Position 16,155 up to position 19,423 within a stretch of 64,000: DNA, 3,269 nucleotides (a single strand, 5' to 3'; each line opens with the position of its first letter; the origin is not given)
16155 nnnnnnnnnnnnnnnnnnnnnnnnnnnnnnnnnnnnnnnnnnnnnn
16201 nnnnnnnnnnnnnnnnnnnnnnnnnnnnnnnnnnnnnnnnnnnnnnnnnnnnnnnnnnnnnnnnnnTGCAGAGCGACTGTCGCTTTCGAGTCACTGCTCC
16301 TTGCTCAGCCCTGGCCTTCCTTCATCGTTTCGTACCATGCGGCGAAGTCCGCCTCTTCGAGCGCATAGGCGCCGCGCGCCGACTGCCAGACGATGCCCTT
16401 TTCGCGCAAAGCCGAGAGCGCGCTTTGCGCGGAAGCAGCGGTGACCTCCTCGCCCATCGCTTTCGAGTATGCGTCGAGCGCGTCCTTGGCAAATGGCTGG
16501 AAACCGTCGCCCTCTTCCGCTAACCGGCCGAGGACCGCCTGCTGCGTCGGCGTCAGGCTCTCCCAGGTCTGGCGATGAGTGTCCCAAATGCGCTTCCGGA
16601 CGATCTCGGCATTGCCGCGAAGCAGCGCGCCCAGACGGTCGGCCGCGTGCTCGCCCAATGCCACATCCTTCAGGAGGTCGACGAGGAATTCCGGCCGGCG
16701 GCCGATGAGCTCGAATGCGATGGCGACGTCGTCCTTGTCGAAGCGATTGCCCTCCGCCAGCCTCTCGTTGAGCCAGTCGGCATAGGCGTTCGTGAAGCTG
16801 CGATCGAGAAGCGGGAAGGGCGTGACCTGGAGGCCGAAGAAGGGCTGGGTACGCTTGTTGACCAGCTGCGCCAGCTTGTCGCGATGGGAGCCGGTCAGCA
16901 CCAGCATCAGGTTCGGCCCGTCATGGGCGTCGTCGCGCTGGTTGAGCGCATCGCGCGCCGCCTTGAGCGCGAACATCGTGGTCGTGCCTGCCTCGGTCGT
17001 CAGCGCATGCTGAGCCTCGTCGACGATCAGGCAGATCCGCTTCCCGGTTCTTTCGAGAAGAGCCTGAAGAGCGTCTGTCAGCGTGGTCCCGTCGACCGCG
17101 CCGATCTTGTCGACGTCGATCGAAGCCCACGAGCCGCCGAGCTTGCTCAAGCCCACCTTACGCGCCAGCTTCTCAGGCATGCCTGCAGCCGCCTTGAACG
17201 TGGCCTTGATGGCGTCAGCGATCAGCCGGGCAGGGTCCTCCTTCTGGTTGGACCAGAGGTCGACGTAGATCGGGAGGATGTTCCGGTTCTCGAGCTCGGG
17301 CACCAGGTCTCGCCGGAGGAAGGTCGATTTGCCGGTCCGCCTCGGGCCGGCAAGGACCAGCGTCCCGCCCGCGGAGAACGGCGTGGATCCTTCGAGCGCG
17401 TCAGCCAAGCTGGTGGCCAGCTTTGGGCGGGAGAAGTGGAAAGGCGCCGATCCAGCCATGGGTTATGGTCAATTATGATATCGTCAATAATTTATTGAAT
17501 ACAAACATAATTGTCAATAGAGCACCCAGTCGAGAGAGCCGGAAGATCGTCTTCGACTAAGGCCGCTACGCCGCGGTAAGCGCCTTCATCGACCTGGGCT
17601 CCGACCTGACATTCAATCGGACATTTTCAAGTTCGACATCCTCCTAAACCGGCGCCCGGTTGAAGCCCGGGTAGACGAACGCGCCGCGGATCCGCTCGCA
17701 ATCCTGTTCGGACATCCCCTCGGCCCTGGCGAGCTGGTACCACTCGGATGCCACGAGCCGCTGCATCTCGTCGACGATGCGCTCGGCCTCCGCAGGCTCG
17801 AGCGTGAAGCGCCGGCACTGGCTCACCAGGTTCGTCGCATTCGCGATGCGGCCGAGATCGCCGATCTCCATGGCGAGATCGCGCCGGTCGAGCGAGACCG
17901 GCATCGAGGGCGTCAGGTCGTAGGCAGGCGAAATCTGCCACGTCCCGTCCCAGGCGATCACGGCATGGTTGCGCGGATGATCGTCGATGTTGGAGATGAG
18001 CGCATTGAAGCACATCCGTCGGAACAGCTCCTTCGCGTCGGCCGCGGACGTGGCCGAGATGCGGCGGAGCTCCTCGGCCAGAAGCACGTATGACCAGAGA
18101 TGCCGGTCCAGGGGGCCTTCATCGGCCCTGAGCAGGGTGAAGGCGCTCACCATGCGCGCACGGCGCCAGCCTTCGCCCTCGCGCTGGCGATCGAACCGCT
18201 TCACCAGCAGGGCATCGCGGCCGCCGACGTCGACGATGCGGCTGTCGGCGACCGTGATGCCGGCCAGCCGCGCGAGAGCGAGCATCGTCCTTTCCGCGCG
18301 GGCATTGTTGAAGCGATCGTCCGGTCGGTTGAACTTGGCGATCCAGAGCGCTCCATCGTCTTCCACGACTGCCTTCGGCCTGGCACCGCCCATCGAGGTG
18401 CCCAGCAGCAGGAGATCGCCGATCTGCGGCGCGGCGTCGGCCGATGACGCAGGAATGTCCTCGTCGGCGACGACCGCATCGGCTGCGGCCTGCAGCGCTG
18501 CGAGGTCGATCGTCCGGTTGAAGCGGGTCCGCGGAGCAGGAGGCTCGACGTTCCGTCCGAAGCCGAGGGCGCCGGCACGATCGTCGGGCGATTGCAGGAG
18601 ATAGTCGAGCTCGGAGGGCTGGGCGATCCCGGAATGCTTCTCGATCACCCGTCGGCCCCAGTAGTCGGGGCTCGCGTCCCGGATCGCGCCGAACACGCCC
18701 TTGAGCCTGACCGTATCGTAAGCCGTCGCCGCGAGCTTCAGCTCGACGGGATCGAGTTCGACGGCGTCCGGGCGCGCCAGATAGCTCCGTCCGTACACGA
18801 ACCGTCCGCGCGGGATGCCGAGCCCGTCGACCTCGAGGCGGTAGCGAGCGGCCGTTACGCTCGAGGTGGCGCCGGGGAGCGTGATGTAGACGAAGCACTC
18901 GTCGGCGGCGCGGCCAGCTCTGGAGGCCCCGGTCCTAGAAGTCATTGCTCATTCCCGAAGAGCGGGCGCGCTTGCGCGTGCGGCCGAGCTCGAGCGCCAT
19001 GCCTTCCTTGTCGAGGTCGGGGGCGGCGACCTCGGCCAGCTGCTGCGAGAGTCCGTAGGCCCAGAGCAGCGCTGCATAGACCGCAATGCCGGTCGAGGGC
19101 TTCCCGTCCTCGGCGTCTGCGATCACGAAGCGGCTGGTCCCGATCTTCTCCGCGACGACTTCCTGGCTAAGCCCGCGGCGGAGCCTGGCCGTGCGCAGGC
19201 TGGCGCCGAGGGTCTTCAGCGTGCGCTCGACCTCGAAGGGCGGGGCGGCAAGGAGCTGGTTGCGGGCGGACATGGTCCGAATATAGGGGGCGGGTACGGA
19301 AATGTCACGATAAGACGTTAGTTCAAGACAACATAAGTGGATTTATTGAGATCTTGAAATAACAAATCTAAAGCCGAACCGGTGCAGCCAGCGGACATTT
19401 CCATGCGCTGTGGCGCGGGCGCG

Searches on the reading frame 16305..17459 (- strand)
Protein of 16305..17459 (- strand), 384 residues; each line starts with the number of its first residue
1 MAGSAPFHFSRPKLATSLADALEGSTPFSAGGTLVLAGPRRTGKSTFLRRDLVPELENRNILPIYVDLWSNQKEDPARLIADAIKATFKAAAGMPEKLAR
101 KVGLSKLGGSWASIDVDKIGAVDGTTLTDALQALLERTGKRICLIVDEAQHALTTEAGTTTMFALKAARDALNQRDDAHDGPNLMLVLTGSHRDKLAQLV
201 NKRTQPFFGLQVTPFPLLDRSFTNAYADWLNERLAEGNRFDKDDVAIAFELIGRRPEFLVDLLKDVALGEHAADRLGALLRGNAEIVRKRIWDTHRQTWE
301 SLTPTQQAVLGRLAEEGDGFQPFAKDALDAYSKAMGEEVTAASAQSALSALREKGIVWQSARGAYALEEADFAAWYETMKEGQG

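Call 8: search_protein_families(library=pfam, proteins=[window:16305-17459:-], max_evalue=0.01)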
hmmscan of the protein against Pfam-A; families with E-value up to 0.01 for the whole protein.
window:16305-17459:- (384 aa): 4 families
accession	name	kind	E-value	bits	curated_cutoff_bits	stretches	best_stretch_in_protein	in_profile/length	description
PF13401.12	AAA_22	-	7.5e-09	36.4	27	1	32-191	6-125/130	AAA domain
PF13173.12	AAA_14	-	8e-08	32.8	27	1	34-82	5-52/129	AAA domain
PF01637.24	ATPase_2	-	1.2e-06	29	33.2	1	34-156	23-126/225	ATPase domain predominantly from Archaea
PF13191.12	AAA_16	-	7.9e-05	23.7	32.6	1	16-153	10-145/167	AAA ATPase domain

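Call 29: search_protein_families(library=pfam, proteins=[P0015, P0005], max_evalue=10)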
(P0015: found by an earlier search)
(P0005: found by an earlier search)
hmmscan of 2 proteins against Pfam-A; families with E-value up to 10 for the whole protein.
P0015 (259 aa): 0 families

P0005 (121 aa): 2 families
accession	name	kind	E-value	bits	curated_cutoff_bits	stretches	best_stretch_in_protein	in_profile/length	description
PF13663.11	DUF4148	-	0.22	12.4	27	1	1-35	1-32/62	Domain of unknown function (DUF4148)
PF23993.1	DUF7311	-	7.5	7.6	27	0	6-25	6-25/150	Domain of unknown function (DUF7311)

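Call 30: search_protein_families(library=padloc, proteins=[P0015, P0005, P0006, P0007, P0008, P0010, P0011, P0013, P0014], max_evalue=0.01)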
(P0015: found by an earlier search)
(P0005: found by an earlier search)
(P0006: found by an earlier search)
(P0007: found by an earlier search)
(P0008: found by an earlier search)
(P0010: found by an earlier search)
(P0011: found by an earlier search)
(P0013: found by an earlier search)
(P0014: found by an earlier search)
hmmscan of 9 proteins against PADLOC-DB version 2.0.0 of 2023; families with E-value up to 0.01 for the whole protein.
P0015 (259 aa): 0 families

P0005 (121 aa): 0 families

P0006 (237 aa): 0 families

P0007 (384 aa): 1 family
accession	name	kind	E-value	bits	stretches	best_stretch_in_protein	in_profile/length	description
PDLC04140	mad8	-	0.0029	15.2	0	28-50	24-46/314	mads_8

P0008 (433 aa): 5 families
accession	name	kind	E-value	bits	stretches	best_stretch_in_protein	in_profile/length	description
PDLC04342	PDC-M03A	-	7.6e-09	33.5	1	186-362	20-208/299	-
PDLC04340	PDC-M03A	-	2e-08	32.1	1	186-358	18-181/280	-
PDLC04339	PDC-M03A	-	3.5e-06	24.6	1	303-362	133-192/293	-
PDLC04345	PDC-M03A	-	7e-05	20.2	1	191-354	23-199/302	-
PDLC04344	PDC-M03A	-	0.00073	17.1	1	311-352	154-196/305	-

P0010 (112 aa): 5 families
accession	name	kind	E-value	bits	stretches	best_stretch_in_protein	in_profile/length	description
PDLC03947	RmrA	-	0.0002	18.3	1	19-65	9-55/383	-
PDLC04142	capH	-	0.00032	19.7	1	20-72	5-57/103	capH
PDLC02926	HTH_VI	-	0.0009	17.5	1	22-60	2-40/92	-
PDLC03665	Control_protein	-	0.0014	16.9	1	23-59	10-47/77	control protein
PDLC03949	RmrA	-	0.0069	13.3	1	26-61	7-42/363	-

P0011 (478 aa): 3 families
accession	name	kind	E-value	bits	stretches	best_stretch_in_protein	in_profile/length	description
PDLC04339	PDC-M03A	-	9.4e-06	23.2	1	319-360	135-175/293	-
PDLC04340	PDC-M03A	-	9.9e-06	23.2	1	319-361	128-169/280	-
PDLC04342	PDC-M03A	-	0.001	16.7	1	325-359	155-190/299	-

P0013 (115 aa): 1 family
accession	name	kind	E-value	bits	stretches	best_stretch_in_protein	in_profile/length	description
PDLC02926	HTH_VI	-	0.0042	15.3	1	12-53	2-43/92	-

P0014 (153 aa): 0 families

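Call 70: search_protein_families(library=ncbifam, proteins=[P0015, P0005, P0006, P0007, P0008, P0010, P0011, P0013, P0014], max_evalue=0.001)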
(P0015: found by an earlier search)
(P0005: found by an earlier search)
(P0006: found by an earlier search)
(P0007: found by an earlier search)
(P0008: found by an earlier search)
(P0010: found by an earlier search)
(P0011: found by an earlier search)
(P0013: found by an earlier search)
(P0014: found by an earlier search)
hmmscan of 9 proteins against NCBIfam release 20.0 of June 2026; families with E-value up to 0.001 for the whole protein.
P0015 (259 aa): 0 families

P0005 (121 aa): 0 families

P0006 (237 aa): 1 family
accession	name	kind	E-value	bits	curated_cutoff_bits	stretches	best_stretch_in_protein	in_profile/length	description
NF007413.0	PRK09951.1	subfamily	3e-26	92.2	349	1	1-232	1-221/222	hypothetical protein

P0007 (384 aa): 0 families

P0008 (433 aa): 1 family
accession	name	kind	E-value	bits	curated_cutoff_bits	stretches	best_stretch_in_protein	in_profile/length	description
NF007297.0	PRK09775.1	equivalog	3.6e-13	49.1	401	1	168-348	189-373/446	type II toxin-antitoxin system HipA family toxin YjjJ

P0010 (112 aa): 4 families
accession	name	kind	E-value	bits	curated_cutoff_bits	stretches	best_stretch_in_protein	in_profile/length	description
TIGR03070.1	couple_hipB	subfamily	3.4e-10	39.7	71.65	1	21-75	2-56/58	type II toxin-antitoxin system Y4mF family antitoxin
NF006015.0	PRK08154.1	subfamily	1.1e-05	24.8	204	1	15-84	24-91/314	anaerobic benzoate catabolism transcriptional regulator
NF007408.0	PRK09943.1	equivalog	5.6e-05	22.8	211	1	21-77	7-63/185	HTH-type transcriptional regulator PuuR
NF008109.0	PRK10856.1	equivalog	0.00084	19.1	208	1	19-64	12-57/334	cytoskeleton protein RodZ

P0011 (478 aa): 2 families
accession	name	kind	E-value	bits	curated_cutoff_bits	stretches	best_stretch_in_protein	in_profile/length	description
TIGR03071.1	couple_hipA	domain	4.8e-22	78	27.8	1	30-119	11-101/101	HipA N-terminal domain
NF007297.0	PRK09775.1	equivalog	1.2e-06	27.5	401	1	210-376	249-386/446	type II toxin-antitoxin system HipA family toxin YjjJ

P0013 (115 aa): 2 families
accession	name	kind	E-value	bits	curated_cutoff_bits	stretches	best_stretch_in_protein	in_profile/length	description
TIGR03070.1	couple_hipB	subfamily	7.4e-18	64.3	71.65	1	11-67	2-58/58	type II toxin-antitoxin system Y4mF family antitoxin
NF006015.0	PRK08154.1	subfamily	1.9e-05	24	204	1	11-82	30-101/314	anaerobic benzoate catabolism transcriptional regulator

P0014 (153 aa): 3 families
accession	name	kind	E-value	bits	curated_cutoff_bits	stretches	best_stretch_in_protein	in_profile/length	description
NF007621.2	PRK10276.1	subfamily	2.1e-41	140.6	110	1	38-151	2-115/115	translesion error-prone DNA polymerase V autoproteolytic subunit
TIGR00498.1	lexA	equivalog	7.2e-18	64.9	110.95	1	38-152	88-201/203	transcriptional repressor LexA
NF051876.1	transXXX_HumD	equivalog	5.5e-17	61.9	120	1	39-150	2-115/129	HumD family translesion DNA polymerase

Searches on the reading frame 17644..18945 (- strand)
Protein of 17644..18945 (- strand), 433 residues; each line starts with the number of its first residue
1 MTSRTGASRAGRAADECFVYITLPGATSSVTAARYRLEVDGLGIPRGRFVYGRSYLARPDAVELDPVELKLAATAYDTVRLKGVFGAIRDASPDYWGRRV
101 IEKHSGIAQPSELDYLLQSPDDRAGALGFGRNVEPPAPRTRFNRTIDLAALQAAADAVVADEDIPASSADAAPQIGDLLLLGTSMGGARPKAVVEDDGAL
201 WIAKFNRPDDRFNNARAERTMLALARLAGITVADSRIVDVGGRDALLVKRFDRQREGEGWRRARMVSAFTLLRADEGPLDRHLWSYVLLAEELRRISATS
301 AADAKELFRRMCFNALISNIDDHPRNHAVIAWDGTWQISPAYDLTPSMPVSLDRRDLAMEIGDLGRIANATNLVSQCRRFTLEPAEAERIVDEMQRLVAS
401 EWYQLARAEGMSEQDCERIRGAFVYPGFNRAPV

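Call 8: search_protein_families(library=pfam, proteins=[window:17644-18945:-], max_evalue=0.01)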
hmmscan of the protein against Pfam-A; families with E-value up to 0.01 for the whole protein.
window:17644-18945:- (433 aa): 2 families
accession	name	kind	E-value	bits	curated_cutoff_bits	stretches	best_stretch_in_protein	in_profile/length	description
PF07804.18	HipA_C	-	3.8e-48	164.4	30.5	1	183-402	1-213/213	HipA-like C-terminal domain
PF13657.11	Couple_hipA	-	2.1e-05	25.4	22.5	1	47-129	21-98/99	HipA N-terminal domain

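Call 12: find_encoding_contigs(protein=window:17644-18945:-, flank=10000, max_places=10)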
Protein window:17644-18945:- (433 aa): 6 contigs read that carry it; 3 places shown.
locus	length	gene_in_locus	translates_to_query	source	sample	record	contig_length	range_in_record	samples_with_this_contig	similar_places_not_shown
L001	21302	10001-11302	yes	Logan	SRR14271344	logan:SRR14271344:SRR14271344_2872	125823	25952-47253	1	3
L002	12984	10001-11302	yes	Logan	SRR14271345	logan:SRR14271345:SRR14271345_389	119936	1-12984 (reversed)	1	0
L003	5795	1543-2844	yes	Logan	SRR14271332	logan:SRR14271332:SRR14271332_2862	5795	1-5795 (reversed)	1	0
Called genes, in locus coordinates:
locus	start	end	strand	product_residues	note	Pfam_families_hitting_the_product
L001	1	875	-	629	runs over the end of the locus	PF00437:T2SSE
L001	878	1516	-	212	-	-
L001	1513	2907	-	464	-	PF00263:Secretin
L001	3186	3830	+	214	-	PF00072:Response_reg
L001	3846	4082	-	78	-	-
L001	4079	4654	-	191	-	-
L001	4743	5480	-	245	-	PF13560:HTH_31 (weak), PF01381:HTH_3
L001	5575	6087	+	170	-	-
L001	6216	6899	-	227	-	-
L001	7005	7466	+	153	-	PF00717:Peptidase_S24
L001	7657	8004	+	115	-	-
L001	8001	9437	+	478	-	PF13657:Couple_hipA, PF07804:HipA_C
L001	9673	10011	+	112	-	PF13560:HTH_31, PF01381:HTH_3 (faint)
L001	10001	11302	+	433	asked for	PF13657:Couple_hipA (faint), PF07804:HipA_C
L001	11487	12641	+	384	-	PF13191:AAA_16 (weak), PF01637:ATPase_2 (weak), PF13173:AAA_14 (faint), PF13401:AAA_22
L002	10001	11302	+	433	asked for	PF13657:Couple_hipA (faint), PF07804:HipA_C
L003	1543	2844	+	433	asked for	PF13657:Couple_hipA (faint), PF07804:HipA_C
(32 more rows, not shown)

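Call 29: search_protein_families(library=pfam, proteins=[P0015, P0005], max_evalue=10)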
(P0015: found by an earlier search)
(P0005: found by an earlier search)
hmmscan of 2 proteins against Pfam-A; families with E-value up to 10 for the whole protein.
P0015 (259 aa): 0 families

P0005 (121 aa): 2 families
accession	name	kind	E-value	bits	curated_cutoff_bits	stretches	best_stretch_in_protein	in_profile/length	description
PF13663.11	DUF4148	-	0.22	12.4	27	1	1-35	1-32/62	Domain of unknown function (DUF4148)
PF23993.1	DUF7311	-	7.5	7.6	27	0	6-25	6-25/150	Domain of unknown function (DUF7311)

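Call 30: search_protein_families(library=padloc, proteins=[P0015, P0005, P0006, P0007, P0008, P0010, P0011, P0013, P0014], max_evalue=0.01)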
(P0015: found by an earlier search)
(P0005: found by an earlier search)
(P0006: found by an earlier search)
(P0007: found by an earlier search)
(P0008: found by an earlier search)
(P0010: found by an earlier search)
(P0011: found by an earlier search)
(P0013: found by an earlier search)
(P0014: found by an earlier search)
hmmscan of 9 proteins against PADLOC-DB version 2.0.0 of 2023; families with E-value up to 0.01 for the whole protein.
P0015 (259 aa): 0 families

P0005 (121 aa): 0 families

P0006 (237 aa): 0 families

P0007 (384 aa): 1 family
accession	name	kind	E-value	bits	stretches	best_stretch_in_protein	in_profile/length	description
PDLC04140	mad8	-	0.0029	15.2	0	28-50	24-46/314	mads_8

P0008 (433 aa): 5 families
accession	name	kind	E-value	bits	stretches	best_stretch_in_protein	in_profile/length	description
PDLC04342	PDC-M03A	-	7.6e-09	33.5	1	186-362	20-208/299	-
PDLC04340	PDC-M03A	-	2e-08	32.1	1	186-358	18-181/280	-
PDLC04339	PDC-M03A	-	3.5e-06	24.6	1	303-362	133-192/293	-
PDLC04345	PDC-M03A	-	7e-05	20.2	1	191-354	23-199/302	-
PDLC04344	PDC-M03A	-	0.00073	17.1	1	311-352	154-196/305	-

P0010 (112 aa): 5 families
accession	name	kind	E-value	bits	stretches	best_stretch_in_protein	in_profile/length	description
PDLC03947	RmrA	-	0.0002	18.3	1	19-65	9-55/383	-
PDLC04142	capH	-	0.00032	19.7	1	20-72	5-57/103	capH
PDLC02926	HTH_VI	-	0.0009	17.5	1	22-60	2-40/92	-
PDLC03665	Control_protein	-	0.0014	16.9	1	23-59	10-47/77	control protein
PDLC03949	RmrA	-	0.0069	13.3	1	26-61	7-42/363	-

P0011 (478 aa): 3 families
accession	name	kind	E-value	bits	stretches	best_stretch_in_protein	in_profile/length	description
PDLC04339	PDC-M03A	-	9.4e-06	23.2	1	319-360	135-175/293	-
PDLC04340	PDC-M03A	-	9.9e-06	23.2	1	319-361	128-169/280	-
PDLC04342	PDC-M03A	-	0.001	16.7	1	325-359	155-190/299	-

P0013 (115 aa): 1 family
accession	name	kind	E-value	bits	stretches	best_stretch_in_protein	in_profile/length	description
PDLC02926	HTH_VI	-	0.0042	15.3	1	12-53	2-43/92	-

P0014 (153 aa): 0 families

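Call 70: search_protein_families(library=ncbifam, proteins=[P0015, P0005, P0006, P0007, P0008, P0010, P0011, P0013, P0014], max_evalue=0.001)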
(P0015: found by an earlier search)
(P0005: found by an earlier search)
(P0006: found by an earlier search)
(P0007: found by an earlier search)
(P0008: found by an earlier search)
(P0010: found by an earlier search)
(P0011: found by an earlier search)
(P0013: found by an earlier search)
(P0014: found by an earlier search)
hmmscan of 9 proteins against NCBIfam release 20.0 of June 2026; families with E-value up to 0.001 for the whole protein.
P0015 (259 aa): 0 families

P0005 (121 aa): 0 families

P0006 (237 aa): 1 family
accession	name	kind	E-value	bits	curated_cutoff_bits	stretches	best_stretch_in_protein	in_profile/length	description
NF007413.0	PRK09951.1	subfamily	3e-26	92.2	349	1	1-232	1-221/222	hypothetical protein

P0007 (384 aa): 0 families

P0008 (433 aa): 1 family
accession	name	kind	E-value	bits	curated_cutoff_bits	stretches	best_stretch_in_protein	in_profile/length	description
NF007297.0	PRK09775.1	equivalog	3.6e-13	49.1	401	1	168-348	189-373/446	type II toxin-antitoxin system HipA family toxin YjjJ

P0010 (112 aa): 4 families
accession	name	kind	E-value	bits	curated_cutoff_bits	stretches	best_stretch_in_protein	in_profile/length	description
TIGR03070.1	couple_hipB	subfamily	3.4e-10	39.7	71.65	1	21-75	2-56/58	type II toxin-antitoxin system Y4mF family antitoxin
NF006015.0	PRK08154.1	subfamily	1.1e-05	24.8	204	1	15-84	24-91/314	anaerobic benzoate catabolism transcriptional regulator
NF007408.0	PRK09943.1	equivalog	5.6e-05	22.8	211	1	21-77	7-63/185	HTH-type transcriptional regulator PuuR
NF008109.0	PRK10856.1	equivalog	0.00084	19.1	208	1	19-64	12-57/334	cytoskeleton protein RodZ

P0011 (478 aa): 2 families
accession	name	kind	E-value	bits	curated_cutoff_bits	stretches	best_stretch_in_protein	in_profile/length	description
TIGR03071.1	couple_hipA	domain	4.8e-22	78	27.8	1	30-119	11-101/101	HipA N-terminal domain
NF007297.0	PRK09775.1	equivalog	1.2e-06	27.5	401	1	210-376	249-386/446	type II toxin-antitoxin system HipA family toxin YjjJ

P0013 (115 aa): 2 families
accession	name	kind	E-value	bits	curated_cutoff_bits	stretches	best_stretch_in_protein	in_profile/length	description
TIGR03070.1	couple_hipB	subfamily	7.4e-18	64.3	71.65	1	11-67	2-58/58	type II toxin-antitoxin system Y4mF family antitoxin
NF006015.0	PRK08154.1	subfamily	1.9e-05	24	204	1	11-82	30-101/314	anaerobic benzoate catabolism transcriptional regulator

P0014 (153 aa): 3 families
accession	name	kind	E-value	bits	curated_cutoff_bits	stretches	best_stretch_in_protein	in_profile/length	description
NF007621.2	PRK10276.1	subfamily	2.1e-41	140.6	110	1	38-151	2-115/115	translesion error-prone DNA polymerase V autoproteolytic subunit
TIGR00498.1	lexA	equivalog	7.2e-18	64.9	110.95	1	38-152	88-201/203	transcriptional repressor LexA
NF051876.1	transXXX_HumD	equivalog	5.5e-17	61.9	120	1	39-150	2-115/129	HumD family translesion DNA polymerase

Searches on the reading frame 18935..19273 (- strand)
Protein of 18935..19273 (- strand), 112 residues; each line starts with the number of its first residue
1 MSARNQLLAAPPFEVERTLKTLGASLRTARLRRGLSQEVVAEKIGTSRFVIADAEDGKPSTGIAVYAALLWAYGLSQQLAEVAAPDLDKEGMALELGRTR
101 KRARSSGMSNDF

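Call 8: search_protein_families(library=pfam, proteins=[window:18935-19273:-], max_evalue=0.01)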
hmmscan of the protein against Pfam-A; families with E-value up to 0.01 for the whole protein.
window:18935-19273:- (112 aa): 2 families
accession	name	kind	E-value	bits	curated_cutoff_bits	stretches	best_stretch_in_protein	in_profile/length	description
PF13560.12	HTH_31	-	6.4e-10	39.6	27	1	22-80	2-61/64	Helix-turn-helix domain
PF01381.28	HTH_3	-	1.7e-05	25.2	23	1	26-68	1-43/55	Helix-turn-helix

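Call 29: search_protein_families(library=pfam, proteins=[P0015, P0005], max_evalue=10)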
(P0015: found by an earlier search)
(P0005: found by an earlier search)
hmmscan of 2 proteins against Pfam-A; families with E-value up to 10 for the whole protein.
P0015 (259 aa): 0 families

P0005 (121 aa): 2 families
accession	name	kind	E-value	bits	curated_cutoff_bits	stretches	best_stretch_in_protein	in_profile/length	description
PF13663.11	DUF4148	-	0.22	12.4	27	1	1-35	1-32/62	Domain of unknown function (DUF4148)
PF23993.1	DUF7311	-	7.5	7.6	27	0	6-25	6-25/150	Domain of unknown function (DUF7311)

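Call 30: search_protein_families(library=padloc, proteins=[P0015, P0005, P0006, P0007, P0008, P0010, P0011, P0013, P0014], max_evalue=0.01)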
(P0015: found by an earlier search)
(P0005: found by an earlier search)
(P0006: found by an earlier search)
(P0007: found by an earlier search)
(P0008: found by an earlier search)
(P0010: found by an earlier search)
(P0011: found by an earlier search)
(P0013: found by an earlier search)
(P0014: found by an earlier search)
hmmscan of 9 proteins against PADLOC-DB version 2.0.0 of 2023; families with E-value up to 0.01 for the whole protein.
P0015 (259 aa): 0 families

P0005 (121 aa): 0 families

P0006 (237 aa): 0 families

P0007 (384 aa): 1 family
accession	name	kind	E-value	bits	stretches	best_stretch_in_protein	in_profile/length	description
PDLC04140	mad8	-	0.0029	15.2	0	28-50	24-46/314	mads_8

P0008 (433 aa): 5 families
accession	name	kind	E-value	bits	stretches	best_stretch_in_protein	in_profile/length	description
PDLC04342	PDC-M03A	-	7.6e-09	33.5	1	186-362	20-208/299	-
PDLC04340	PDC-M03A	-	2e-08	32.1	1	186-358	18-181/280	-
PDLC04339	PDC-M03A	-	3.5e-06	24.6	1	303-362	133-192/293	-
PDLC04345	PDC-M03A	-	7e-05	20.2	1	191-354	23-199/302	-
PDLC04344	PDC-M03A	-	0.00073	17.1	1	311-352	154-196/305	-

P0010 (112 aa): 5 families
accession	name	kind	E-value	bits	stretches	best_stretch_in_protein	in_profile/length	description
PDLC03947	RmrA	-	0.0002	18.3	1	19-65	9-55/383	-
PDLC04142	capH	-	0.00032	19.7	1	20-72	5-57/103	capH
PDLC02926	HTH_VI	-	0.0009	17.5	1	22-60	2-40/92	-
PDLC03665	Control_protein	-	0.0014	16.9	1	23-59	10-47/77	control protein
PDLC03949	RmrA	-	0.0069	13.3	1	26-61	7-42/363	-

P0011 (478 aa): 3 families
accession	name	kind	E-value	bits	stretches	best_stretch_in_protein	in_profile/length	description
PDLC04339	PDC-M03A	-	9.4e-06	23.2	1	319-360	135-175/293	-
PDLC04340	PDC-M03A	-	9.9e-06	23.2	1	319-361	128-169/280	-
PDLC04342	PDC-M03A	-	0.001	16.7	1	325-359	155-190/299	-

P0013 (115 aa): 1 family
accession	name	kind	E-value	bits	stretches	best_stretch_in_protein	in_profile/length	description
PDLC02926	HTH_VI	-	0.0042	15.3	1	12-53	2-43/92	-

P0014 (153 aa): 0 families

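Call 70: search_protein_families(library=ncbifam, proteins=[P0015, P0005, P0006, P0007, P0008, P0010, P0011, P0013, P0014], max_evalue=0.001)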
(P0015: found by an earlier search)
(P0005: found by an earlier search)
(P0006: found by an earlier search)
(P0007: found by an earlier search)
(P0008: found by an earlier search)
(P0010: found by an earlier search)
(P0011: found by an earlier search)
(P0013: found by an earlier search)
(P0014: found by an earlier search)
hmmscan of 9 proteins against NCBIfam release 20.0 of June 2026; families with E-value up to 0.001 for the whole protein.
P0015 (259 aa): 0 families

P0005 (121 aa): 0 families

P0006 (237 aa): 1 family
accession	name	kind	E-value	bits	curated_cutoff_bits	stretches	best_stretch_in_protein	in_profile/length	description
NF007413.0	PRK09951.1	subfamily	3e-26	92.2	349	1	1-232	1-221/222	hypothetical protein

P0007 (384 aa): 0 families

P0008 (433 aa): 1 family
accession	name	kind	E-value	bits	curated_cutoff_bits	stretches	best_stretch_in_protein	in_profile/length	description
NF007297.0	PRK09775.1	equivalog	3.6e-13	49.1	401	1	168-348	189-373/446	type II toxin-antitoxin system HipA family toxin YjjJ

P0010 (112 aa): 4 families
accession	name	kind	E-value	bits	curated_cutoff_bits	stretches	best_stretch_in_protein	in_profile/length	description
TIGR03070.1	couple_hipB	subfamily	3.4e-10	39.7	71.65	1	21-75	2-56/58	type II toxin-antitoxin system Y4mF family antitoxin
NF006015.0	PRK08154.1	subfamily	1.1e-05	24.8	204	1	15-84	24-91/314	anaerobic benzoate catabolism transcriptional regulator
NF007408.0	PRK09943.1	equivalog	5.6e-05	22.8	211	1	21-77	7-63/185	HTH-type transcriptional regulator PuuR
NF008109.0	PRK10856.1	equivalog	0.00084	19.1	208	1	19-64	12-57/334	cytoskeleton protein RodZ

P0011 (478 aa): 2 families
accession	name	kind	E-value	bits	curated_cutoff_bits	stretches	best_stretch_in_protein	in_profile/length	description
TIGR03071.1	couple_hipA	domain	4.8e-22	78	27.8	1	30-119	11-101/101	HipA N-terminal domain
NF007297.0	PRK09775.1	equivalog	1.2e-06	27.5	401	1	210-376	249-386/446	type II toxin-antitoxin system HipA family toxin YjjJ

P0013 (115 aa): 2 families
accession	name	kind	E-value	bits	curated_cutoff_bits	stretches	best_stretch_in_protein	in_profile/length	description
TIGR03070.1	couple_hipB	subfamily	7.4e-18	64.3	71.65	1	11-67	2-58/58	type II toxin-antitoxin system Y4mF family antitoxin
NF006015.0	PRK08154.1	subfamily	1.9e-05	24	204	1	11-82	30-101/314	anaerobic benzoate catabolism transcriptional regulator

P0014 (153 aa): 3 families
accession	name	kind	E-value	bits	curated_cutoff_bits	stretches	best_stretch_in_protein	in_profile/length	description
NF007621.2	PRK10276.1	subfamily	2.1e-41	140.6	110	1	38-151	2-115/115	translesion error-prone DNA polymerase V autoproteolytic subunit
TIGR00498.1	lexA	equivalog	7.2e-18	64.9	110.95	1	38-152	88-201/203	transcriptional repressor LexA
NF051876.1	transXXX_HumD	equivalog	5.5e-17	61.9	120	1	39-150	2-115/129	HumD family translesion DNA polymerase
